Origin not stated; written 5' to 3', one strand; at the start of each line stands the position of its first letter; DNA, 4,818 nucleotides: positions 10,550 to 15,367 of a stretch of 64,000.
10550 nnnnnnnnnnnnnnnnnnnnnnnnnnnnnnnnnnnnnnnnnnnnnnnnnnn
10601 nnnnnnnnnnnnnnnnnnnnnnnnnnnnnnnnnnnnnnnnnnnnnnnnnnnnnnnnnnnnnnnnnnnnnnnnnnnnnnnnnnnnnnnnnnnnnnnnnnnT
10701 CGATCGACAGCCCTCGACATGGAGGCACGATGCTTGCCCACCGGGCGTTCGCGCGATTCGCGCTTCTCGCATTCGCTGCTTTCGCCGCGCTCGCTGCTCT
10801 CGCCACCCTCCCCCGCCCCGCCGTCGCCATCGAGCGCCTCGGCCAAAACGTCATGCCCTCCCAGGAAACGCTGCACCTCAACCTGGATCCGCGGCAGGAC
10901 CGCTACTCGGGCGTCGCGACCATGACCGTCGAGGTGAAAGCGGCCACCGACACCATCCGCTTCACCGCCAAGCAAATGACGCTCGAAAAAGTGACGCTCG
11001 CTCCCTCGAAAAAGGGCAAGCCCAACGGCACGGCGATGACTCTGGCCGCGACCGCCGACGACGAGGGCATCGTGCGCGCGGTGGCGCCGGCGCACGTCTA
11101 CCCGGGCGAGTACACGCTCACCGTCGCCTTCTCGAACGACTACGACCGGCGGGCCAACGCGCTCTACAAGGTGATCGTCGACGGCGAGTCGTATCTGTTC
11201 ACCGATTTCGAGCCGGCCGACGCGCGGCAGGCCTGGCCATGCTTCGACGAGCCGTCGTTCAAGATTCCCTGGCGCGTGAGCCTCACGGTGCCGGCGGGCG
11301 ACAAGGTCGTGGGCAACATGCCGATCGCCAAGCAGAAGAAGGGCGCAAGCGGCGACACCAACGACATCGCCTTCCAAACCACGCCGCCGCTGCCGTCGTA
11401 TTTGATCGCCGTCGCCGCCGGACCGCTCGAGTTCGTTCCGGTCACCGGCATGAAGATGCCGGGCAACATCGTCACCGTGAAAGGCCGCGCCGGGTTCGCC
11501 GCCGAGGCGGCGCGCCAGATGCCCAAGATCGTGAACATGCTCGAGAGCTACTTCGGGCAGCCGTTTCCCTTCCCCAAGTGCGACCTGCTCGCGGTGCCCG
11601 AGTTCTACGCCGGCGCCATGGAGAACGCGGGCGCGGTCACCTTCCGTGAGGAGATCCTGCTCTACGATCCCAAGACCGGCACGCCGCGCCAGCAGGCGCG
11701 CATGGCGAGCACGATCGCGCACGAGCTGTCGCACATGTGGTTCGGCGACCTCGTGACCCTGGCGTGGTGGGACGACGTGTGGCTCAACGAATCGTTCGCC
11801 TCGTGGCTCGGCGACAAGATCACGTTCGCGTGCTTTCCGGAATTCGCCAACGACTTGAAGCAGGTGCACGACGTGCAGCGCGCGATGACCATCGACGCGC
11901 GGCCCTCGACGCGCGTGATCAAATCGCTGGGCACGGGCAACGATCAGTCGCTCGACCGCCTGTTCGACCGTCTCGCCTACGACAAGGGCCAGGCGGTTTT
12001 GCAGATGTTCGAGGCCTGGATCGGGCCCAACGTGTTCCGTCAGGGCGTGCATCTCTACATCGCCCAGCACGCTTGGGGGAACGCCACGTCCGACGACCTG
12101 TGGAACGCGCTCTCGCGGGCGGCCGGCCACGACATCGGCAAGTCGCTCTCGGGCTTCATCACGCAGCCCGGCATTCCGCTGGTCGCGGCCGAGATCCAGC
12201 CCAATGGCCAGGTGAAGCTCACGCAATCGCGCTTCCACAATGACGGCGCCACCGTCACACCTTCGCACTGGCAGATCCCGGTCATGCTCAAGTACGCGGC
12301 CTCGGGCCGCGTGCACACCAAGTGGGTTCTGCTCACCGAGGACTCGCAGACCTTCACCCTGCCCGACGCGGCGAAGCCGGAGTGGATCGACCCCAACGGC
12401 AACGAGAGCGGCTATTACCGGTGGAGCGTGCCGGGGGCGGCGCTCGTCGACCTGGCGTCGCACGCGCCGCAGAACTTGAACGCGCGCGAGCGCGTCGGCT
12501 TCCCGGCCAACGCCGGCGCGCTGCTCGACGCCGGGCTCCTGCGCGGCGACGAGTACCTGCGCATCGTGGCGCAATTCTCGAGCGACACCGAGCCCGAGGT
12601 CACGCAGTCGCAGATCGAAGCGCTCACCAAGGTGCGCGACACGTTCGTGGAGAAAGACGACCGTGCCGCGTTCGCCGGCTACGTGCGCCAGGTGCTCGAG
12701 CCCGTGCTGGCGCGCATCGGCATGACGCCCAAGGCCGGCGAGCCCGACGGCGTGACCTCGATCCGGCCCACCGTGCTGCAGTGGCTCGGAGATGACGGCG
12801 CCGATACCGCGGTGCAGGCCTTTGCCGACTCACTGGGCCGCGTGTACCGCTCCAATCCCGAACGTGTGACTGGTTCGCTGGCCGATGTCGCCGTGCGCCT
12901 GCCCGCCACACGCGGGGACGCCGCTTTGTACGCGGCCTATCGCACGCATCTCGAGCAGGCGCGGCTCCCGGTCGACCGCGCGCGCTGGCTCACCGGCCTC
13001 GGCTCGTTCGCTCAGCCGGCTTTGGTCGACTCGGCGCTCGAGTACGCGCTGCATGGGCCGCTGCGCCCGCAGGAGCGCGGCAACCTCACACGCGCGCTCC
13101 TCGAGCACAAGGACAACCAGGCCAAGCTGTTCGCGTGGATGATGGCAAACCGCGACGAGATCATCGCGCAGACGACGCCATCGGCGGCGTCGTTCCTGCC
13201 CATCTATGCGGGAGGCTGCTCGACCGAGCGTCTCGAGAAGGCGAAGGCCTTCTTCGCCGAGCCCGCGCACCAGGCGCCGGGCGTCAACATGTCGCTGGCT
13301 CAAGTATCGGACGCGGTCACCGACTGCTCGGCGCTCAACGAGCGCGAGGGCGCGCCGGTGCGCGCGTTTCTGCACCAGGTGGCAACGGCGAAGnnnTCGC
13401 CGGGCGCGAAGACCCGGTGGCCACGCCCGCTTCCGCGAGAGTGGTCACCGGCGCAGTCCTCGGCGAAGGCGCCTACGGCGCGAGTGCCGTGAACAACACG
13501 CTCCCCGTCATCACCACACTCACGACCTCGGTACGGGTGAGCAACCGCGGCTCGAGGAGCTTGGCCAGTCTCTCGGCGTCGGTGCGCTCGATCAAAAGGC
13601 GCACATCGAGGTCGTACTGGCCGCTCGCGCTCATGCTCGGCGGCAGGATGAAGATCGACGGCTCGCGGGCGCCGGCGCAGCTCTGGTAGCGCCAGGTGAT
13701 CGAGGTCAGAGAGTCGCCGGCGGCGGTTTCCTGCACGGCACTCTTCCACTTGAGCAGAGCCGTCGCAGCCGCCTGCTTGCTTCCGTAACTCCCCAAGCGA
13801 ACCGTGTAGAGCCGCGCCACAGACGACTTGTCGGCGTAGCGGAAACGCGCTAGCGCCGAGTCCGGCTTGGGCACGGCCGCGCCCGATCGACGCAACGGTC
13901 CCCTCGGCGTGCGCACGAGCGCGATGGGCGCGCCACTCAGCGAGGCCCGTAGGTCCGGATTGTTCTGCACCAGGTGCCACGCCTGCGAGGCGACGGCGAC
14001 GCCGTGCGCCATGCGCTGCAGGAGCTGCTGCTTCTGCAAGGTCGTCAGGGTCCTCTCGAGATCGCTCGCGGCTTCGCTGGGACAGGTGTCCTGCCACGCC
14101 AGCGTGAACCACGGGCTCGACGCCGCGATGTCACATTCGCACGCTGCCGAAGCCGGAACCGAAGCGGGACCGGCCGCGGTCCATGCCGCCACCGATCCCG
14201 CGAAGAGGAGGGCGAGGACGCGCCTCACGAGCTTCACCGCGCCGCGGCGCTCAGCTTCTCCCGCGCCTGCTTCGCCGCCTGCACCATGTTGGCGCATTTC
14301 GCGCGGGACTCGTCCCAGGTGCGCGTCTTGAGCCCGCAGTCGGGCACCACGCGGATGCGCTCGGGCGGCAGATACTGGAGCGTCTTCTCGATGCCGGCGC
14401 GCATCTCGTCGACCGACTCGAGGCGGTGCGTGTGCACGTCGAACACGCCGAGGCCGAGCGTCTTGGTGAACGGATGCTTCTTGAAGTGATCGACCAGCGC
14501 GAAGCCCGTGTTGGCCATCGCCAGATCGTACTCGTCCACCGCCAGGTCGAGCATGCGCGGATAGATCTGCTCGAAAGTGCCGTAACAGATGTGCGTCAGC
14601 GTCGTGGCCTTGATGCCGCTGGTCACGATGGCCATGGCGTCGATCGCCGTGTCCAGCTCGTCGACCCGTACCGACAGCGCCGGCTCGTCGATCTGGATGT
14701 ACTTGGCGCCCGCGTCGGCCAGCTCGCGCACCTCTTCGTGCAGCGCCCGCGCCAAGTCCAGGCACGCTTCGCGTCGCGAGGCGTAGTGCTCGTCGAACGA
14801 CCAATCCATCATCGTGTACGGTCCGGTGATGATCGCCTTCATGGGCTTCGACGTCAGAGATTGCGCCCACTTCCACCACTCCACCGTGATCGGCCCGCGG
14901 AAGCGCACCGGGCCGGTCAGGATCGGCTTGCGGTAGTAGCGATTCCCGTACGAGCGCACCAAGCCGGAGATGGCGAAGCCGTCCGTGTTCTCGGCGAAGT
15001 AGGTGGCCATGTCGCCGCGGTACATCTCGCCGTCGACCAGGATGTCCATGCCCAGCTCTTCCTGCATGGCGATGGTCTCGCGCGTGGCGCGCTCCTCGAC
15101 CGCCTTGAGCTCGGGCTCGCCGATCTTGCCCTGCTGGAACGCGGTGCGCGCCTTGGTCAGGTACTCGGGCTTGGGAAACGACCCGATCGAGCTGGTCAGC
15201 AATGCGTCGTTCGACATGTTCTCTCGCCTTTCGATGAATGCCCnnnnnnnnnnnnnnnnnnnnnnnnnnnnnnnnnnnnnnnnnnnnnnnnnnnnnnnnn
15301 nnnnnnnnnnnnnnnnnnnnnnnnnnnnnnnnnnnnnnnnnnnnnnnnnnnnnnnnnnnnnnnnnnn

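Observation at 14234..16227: Cobalamin-independent methionine synthase split into separate N-like and C-like genes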

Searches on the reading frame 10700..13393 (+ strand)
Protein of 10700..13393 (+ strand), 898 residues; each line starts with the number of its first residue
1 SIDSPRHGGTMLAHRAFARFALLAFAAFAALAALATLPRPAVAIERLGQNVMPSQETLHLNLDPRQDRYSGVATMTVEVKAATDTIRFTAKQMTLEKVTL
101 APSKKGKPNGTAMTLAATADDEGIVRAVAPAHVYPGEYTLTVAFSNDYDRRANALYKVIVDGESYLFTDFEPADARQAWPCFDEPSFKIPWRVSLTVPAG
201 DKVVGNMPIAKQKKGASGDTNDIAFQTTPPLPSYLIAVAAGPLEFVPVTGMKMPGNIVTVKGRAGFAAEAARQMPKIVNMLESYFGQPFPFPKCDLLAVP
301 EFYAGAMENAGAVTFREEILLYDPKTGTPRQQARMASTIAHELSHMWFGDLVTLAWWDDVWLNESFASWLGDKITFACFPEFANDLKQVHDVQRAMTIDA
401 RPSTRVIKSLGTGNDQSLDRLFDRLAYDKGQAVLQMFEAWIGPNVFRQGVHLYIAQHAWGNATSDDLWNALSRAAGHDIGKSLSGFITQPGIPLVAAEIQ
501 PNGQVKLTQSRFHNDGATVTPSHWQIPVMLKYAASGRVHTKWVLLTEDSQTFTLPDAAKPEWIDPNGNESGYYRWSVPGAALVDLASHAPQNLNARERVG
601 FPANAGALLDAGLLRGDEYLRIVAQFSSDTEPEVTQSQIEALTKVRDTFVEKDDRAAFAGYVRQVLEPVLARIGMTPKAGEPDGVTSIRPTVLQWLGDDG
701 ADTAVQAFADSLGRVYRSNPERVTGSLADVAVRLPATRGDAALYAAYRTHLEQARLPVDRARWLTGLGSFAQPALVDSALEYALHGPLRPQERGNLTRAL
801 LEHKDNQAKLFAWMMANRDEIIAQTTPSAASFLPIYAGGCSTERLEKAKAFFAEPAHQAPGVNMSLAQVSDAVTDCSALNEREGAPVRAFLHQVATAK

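Call 64: search_protein_families(library=pfam, proteins=[window:10700-13393:+], max_evalue=0.00001)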
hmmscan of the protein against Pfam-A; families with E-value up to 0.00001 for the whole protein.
window:10700-13393:+ (898 aa): 3 families
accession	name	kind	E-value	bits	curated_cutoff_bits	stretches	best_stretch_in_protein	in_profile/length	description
PF01433.26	Peptidase_M1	-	8.8e-65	218.8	27.7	1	274-481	6-213/218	Peptidase family M1 domain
PF11838.14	ERAP1_C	-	8.6e-40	137.5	38.2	1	562-873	1-316/318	ERAP1-like C-terminal domain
PF17900.6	Peptidase_M1_N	-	9.6e-29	101.2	25.8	1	53-235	2-186/186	Peptidase M1 N-terminal domain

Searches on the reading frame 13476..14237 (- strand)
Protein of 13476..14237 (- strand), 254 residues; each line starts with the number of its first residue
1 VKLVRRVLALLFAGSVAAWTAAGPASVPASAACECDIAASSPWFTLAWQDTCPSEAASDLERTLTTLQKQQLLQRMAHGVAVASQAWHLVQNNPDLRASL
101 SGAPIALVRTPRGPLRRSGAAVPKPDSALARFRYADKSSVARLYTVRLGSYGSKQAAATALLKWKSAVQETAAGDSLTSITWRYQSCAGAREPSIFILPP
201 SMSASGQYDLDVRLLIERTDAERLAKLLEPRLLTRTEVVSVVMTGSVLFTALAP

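Call 64: search_protein_families(library=pfam, proteins=[window:13476-14237:-], max_evalue=0.00001)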
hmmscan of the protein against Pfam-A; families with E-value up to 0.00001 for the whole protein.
window:13476-14237:- (254 aa): 0 families

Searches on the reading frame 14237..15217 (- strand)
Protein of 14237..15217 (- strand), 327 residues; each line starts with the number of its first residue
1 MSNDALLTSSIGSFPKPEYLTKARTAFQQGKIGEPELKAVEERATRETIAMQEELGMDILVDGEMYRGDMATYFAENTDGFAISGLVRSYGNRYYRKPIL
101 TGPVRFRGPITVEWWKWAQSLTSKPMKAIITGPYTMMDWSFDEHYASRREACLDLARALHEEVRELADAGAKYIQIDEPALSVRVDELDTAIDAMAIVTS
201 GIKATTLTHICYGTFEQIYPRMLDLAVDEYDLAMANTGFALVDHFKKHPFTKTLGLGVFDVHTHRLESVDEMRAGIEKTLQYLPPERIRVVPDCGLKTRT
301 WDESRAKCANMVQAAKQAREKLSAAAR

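Call 5: search_protein_families(library=pfam, proteins=[window:14237-15217:-], max_evalue=0.1)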
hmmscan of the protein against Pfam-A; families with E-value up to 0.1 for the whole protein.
window:14237-15217:- (327 aa): 2 families
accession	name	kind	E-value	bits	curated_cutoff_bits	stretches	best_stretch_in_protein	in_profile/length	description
PF01717.24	Meth_synt_2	-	1.1e-83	281.7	21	1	7-316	2-323/324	Cobalamin-independent synthase, Catalytic domain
PF08267.18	Meth_synt_1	-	6.1e-10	39.6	27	1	124-260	148-289/313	Cobalamin-independent synthase, N-terminal domain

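Call 6: search_protein_families(library=ncbifam, proteins=[window:14237-15217:-], max_evalue=0.1)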
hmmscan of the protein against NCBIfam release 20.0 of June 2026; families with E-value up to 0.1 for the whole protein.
window:14237-15217:- (327 aa): 11 families
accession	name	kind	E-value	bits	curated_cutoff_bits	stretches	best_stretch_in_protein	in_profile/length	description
NF003317.0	PRK04326.1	equivalog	5.7e-119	397.3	406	1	3-324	6-328/340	methionine synthase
TIGR01371.1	met_syn_B12ind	equivalog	2.5e-93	314.5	929.95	1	6-321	426-754/754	5-methyltetrahydropteroyltriglutamate--homocysteine S-methyltransferase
NF003556.0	PRK05222.1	equivalog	1.2e-91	308.8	541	1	5-322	419-748/750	5-methyltetrahydropteroyltriglutamate--homocysteine S-methyltransferase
NF002272.0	PRK01207.1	equivalog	4.5e-61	206.9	399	1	5-317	3-338/343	methionine synthase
NF002119.0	PRK00957.1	equivalog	2.7e-49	168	258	1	9-318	5-304/306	methionine synthase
NF006589.0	PRK09121.1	equivalog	1.4e-44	152.5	392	2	5-213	4-215/342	methionine synthase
NF004875.0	PRK06233.1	equivalog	2.5e-18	66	576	2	10-189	14-204/373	vitamin B12 independent methionine synthase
NF006350.0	PRK08575.1-4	equivalog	8.3e-18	64.8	361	1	9-293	5-285/309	5-methyltetrahydropteroyltriglutamate--homocysteine methyltransferase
NF005085.0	PRK06520.1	subfamily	6.1e-16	58.5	313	1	9-80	11-82/368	5-methyltetrahydropteroyltriglutamate--homocysteine S-methyltransferase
NF006349.0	PRK08575.1-2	equivalog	1.4e-13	50.9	322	1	7-280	4-283/323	5-methyltetrahydropteroyltriglutamate--homocysteine methyltransferase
NF006348.0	PRK08575.1-1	equivalog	7.8e-06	25.4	386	1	10-181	7-186/328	5-methyltetrahydropteroyltriglutamate--homocysteine methyltransferase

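Call 8: search_solved_structures(query=window:14237-15217:-, max_evalue=0.001, show_alignments=1)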
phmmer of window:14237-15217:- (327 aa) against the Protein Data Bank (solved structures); distinct sequences matched with E-value up to 0.001: 12.
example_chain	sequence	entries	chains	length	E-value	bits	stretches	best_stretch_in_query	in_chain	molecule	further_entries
1t7l_A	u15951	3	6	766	4.7e-66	226.3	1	8-322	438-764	5-methyltetrahydropteroyltriglutamate--homocysteine methyltransferase | 5-methyltetrahydropteroyltriglutamate-homocysteine methyltransferase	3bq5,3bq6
1xdj_A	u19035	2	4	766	4.7e-66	226.3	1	8-322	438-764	5-methyltetrahydropteroyltriglutamate--homocysteine methyltransferase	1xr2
1xpg_A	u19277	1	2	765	5.8e-66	226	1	8-322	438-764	5-methyltetrahydropteroyltriglutamate--homocysteine methyltransferase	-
3ppc_A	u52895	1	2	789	1.2e-63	218.4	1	8-321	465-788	5-methyltetrahydropteroyltriglutamate--homocysteine methyltransferase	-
3ppf_A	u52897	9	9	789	1.7e-63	217.9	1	8-321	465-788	5-methyltetrahydropteroyltriglutamate--homocysteine methyltransferase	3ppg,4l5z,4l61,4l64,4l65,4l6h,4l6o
3pph_A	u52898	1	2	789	1.7e-63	217.9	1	8-321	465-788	5-methyltetrahydropteroyltriglutamate--homocysteine methyltransferase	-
4ztx_A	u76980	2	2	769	1.4e-62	214.9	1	7-323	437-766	Cobalamin-Independent Methionine synthase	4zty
2nq5_A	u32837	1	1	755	3.5e-62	213.6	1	6-323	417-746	5-methyltetrahydropteroyltriglutamate--homocysteine methyltransferase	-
3l7r_A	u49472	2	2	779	5.4e-62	213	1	6-322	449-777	5-methyltetrahydropteroyltriglutamate--homocysteine methyltransferase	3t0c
1u1h_A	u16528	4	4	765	1.5e-60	208.3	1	6-325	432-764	5-methyltetrahydropteroyltriglutamate--homocysteine methyltransferase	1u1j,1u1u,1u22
3rpd_A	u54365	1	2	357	9.4e-38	133.3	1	3-323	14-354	Methionine synthase (B12-independent)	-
1ypx_A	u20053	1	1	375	3.9e-13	52.5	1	10-183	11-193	putative vitamin-B12 independent methionine synthase family protein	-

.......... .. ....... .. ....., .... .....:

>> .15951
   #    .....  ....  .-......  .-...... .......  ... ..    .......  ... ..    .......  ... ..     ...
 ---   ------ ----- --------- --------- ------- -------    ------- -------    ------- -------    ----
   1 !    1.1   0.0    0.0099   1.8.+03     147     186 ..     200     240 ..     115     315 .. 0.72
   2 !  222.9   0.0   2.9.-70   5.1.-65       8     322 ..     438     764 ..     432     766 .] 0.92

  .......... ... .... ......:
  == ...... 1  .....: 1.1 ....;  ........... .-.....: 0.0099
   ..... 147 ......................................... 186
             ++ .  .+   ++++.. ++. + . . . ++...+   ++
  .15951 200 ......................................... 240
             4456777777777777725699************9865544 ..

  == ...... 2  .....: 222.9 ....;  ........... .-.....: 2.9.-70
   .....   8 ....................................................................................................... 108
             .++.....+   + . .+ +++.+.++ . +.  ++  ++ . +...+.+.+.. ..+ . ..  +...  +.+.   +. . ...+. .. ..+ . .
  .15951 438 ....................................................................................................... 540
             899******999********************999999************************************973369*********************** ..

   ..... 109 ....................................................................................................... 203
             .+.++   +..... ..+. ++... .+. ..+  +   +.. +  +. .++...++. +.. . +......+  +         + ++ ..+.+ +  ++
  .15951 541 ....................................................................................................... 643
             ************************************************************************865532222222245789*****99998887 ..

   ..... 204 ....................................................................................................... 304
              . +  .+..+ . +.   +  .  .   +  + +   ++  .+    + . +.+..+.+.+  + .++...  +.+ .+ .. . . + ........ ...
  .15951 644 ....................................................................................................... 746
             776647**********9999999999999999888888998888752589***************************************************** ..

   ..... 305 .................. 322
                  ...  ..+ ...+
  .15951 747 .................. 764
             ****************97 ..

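Call 72: list_cluster_members(proteins=[window:14237-15217:-, window:15247-16227:-, window:13476-14237:-])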
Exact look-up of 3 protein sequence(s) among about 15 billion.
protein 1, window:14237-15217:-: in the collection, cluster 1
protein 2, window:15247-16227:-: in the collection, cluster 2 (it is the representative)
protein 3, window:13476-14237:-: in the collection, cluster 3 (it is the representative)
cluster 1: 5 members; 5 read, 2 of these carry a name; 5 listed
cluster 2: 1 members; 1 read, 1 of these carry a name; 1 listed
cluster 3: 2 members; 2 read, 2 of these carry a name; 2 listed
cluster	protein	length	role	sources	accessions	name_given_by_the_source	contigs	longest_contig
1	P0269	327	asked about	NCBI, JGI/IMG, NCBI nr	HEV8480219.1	MAG TPA: methionine synthase [Candidatus Eisenbacteria bacterium] | 5-methyltetrahydropteroyltriglutamate--homocysteine methyltransferase | methionine synthase [Candidatus Eisenbacteria bacterium]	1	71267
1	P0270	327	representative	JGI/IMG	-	5-methyltetrahydropteroyltriglutamate--homocysteine methyltransferase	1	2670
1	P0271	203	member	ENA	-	-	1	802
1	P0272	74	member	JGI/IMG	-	-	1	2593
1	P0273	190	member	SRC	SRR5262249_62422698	-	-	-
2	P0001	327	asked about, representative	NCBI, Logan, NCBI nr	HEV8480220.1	MAG TPA: hypothetical protein VGR66_05450 [Candidatus Eisenbacteria bacterium] | hypothetical protein [Candidatus Eisenbacteria bacterium]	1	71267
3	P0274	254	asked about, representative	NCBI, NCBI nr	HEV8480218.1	MAG TPA: hypothetical protein VGR66_05440 [Candidatus Eisenbacteria bacterium] | hypothetical protein [Candidatus Eisenbacteria bacterium]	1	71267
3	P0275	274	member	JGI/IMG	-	hypothetical protein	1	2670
